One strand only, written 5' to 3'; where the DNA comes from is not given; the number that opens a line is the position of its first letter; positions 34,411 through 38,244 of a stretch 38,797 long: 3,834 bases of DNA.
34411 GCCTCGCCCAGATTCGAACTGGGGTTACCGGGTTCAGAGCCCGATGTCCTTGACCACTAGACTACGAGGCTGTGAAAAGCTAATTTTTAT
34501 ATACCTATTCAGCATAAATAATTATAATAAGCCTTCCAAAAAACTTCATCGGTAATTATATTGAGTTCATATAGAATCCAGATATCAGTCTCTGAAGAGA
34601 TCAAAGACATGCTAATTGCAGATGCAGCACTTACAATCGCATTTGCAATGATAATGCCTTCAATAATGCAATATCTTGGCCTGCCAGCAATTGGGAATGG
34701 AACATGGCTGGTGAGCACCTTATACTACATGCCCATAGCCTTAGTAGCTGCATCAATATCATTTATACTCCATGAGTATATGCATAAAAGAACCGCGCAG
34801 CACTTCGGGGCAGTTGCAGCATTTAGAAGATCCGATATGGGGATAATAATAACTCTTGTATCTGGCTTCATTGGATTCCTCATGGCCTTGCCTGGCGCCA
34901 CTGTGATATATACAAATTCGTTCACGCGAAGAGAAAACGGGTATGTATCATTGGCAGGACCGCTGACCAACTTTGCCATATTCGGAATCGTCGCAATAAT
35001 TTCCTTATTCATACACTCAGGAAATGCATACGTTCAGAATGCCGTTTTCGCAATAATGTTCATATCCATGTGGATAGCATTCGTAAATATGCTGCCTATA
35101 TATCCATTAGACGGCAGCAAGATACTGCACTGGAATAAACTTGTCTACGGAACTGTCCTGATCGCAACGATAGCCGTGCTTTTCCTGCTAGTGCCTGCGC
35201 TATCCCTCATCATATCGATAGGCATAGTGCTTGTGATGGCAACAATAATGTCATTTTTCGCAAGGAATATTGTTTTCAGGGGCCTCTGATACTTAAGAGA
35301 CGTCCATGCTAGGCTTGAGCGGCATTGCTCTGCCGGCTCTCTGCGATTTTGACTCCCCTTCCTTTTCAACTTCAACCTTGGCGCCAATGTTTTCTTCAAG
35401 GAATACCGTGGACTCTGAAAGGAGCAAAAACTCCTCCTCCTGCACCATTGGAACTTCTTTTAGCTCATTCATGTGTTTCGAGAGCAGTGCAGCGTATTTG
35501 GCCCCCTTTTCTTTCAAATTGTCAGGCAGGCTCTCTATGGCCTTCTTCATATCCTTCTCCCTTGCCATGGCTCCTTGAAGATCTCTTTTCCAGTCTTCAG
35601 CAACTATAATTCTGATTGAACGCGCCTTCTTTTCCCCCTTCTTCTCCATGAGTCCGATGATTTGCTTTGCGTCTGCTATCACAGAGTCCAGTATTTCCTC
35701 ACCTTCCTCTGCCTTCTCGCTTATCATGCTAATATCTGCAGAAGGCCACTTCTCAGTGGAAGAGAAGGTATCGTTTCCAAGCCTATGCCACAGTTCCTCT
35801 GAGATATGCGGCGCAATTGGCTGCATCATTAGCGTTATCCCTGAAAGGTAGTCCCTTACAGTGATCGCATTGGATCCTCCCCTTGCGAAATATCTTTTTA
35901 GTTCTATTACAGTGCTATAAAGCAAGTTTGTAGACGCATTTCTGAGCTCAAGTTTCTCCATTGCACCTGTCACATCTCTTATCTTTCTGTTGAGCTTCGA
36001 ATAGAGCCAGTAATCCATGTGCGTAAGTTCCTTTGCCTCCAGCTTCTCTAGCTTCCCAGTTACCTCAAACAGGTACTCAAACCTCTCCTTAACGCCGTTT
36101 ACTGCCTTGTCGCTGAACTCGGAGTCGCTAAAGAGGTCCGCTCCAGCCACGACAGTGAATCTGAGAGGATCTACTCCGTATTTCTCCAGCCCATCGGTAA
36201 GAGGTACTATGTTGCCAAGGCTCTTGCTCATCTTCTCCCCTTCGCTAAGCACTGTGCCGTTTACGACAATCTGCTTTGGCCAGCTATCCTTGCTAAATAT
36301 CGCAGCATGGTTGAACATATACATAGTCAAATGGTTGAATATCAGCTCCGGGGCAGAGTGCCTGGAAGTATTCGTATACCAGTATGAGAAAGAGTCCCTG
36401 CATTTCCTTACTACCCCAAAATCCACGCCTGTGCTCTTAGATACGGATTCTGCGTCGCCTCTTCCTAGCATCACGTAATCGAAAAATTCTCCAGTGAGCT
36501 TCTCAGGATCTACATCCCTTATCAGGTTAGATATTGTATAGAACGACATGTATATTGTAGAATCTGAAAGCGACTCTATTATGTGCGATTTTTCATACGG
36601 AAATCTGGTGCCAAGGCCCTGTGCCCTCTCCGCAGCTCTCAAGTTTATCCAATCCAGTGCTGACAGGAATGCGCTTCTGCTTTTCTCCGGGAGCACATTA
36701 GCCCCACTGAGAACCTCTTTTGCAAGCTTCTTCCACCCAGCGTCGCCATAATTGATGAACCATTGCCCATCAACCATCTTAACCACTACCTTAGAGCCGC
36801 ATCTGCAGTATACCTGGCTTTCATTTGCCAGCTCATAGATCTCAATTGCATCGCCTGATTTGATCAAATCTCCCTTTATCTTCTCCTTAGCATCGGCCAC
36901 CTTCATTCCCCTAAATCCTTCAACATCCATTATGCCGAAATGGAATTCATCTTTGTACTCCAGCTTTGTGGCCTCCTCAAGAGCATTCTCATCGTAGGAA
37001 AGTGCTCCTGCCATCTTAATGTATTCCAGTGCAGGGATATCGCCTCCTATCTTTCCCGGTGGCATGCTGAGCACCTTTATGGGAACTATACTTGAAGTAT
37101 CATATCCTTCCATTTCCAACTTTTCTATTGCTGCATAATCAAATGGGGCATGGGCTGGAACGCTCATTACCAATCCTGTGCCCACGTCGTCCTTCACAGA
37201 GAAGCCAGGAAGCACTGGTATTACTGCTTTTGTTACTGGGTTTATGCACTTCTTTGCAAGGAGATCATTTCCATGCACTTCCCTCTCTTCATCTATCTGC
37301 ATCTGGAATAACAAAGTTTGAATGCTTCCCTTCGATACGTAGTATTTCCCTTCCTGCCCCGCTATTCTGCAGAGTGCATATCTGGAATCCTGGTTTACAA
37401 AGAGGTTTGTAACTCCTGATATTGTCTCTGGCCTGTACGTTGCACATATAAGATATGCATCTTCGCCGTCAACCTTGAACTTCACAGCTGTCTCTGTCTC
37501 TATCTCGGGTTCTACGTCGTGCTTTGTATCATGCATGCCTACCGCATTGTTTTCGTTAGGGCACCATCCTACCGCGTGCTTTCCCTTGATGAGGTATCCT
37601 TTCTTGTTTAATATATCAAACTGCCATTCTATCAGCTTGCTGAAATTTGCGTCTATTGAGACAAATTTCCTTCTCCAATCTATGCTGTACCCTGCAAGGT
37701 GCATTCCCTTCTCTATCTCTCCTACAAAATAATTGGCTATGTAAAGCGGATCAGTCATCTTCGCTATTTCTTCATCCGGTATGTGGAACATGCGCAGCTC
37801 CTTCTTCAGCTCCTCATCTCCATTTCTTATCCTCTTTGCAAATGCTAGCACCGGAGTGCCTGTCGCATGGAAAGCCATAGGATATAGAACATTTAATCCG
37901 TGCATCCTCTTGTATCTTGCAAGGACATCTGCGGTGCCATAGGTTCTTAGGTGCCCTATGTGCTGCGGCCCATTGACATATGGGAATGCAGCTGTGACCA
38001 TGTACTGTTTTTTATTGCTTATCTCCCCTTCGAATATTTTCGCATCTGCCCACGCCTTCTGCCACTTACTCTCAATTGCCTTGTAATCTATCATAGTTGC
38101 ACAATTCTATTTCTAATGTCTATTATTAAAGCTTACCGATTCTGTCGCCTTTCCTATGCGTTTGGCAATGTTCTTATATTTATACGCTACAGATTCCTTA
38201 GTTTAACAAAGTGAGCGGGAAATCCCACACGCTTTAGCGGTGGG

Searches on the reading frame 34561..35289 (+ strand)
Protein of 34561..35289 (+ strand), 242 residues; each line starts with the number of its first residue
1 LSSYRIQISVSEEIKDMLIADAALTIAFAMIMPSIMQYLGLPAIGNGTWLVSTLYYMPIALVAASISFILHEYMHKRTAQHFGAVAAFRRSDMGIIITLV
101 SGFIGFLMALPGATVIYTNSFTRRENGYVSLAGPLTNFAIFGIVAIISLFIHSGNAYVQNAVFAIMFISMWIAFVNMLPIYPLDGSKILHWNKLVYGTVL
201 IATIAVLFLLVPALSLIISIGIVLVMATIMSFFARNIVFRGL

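Call 30: search_protein_families(library=pfam, max_evalue=0.01, proteins=[window:34561-35289:+])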
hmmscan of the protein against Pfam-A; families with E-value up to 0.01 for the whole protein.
window:34561-35289:+ (242 aa): 1 family
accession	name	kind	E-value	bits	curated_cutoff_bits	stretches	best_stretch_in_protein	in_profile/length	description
PF02163.28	Peptidase_M50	-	1.4e-09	38.1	27.2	2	142-190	145-191/221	Peptidase family M50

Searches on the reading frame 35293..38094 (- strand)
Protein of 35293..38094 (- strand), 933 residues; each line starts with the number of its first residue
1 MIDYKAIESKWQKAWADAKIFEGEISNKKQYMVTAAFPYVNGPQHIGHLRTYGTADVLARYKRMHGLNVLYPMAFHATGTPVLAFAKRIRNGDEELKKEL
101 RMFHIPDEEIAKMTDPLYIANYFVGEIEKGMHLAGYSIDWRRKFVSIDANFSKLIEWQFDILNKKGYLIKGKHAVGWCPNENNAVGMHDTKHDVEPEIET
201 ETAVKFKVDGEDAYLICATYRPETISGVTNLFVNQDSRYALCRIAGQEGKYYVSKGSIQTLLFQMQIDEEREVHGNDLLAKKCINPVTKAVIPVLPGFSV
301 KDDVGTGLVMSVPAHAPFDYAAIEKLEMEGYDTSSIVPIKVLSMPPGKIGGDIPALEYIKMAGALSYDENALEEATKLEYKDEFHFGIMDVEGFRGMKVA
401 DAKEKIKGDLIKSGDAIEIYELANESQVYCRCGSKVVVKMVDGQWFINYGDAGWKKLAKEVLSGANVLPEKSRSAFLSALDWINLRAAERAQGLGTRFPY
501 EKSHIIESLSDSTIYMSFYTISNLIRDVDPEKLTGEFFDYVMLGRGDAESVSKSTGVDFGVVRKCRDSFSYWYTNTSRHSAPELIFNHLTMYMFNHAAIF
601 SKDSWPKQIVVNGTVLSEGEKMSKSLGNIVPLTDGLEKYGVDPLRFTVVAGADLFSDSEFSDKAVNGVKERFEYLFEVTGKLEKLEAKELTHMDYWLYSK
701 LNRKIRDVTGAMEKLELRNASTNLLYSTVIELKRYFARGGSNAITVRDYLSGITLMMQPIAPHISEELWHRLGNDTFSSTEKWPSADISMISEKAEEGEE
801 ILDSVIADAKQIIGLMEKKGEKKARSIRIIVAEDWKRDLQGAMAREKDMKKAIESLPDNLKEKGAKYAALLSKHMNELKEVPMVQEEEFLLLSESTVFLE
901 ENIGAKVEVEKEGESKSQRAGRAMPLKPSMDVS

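Call 31: search_protein_families(library=pfam, max_evalue=0.01, proteins=[window:35293-38094:-])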
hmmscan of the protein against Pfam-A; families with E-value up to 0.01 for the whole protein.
window:35293-38094:- (933 aa): 5 families
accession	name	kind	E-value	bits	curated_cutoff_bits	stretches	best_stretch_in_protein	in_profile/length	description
PF00133.28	tRNA-synt_1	-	8.6e-32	110.8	22.7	1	10-660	1-413/414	tRNA synthetases class I (I, L, M and V)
PF09334.17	tRNA-synt_1g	-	1.7e-23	83.5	20.1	2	31-98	1-68/391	tRNA synthetases class I (M)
PF08264.19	Anticodon_1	-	4.4e-20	72.5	25.1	1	694-815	1-138/148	Anticodon-binding domain of tRNA ligase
PF01406.26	tRNA-synt_1e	-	4.4e-10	39.9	27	1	583-666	216-297/301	tRNA synthetases class I (C) catalytic domain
PF13603.12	tRNA-synt_1_2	-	1.8e-08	34.5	25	1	203-327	11-133/185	Leucyl-tRNA synthetase, editing domain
